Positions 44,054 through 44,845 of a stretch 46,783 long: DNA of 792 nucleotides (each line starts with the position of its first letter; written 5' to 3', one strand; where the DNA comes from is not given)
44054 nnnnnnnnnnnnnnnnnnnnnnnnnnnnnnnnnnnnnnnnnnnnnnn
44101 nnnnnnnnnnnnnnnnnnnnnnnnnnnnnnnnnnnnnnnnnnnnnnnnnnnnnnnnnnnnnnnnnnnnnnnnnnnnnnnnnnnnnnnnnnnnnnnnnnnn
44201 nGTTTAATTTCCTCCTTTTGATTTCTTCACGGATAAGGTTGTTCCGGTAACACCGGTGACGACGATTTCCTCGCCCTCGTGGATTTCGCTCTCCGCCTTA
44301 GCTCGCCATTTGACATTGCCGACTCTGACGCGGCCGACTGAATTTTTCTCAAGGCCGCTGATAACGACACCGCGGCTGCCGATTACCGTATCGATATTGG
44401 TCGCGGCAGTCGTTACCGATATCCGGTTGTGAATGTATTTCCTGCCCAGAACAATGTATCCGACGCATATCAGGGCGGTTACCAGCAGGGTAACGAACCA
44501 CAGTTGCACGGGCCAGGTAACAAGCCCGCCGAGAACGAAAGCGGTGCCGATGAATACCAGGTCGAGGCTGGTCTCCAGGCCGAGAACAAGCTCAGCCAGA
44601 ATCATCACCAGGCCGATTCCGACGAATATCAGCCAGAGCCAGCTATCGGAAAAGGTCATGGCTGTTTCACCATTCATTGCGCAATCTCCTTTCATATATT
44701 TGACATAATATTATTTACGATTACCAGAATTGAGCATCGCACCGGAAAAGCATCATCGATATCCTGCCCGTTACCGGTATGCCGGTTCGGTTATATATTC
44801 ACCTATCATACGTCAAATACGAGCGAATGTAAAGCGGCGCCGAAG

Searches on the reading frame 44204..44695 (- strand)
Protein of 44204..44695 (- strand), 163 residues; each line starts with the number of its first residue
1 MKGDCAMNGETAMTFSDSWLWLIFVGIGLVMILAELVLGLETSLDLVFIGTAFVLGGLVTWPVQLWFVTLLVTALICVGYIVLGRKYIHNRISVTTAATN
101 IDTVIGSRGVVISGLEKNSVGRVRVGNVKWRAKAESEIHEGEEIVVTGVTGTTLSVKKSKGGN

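Call 36: search_protein_families(library=pfam, proteins=[window:44204-44695:-], max_evalue=0.01)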
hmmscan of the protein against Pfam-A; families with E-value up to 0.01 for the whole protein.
window:44204-44695:- (163 aa): 1 family
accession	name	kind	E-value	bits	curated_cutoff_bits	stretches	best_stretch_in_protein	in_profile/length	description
PF01957.25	NfeD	-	1.3e-10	41.7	29.1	1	102-158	2-57/57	NfeD-like C-terminal, partner-binding domain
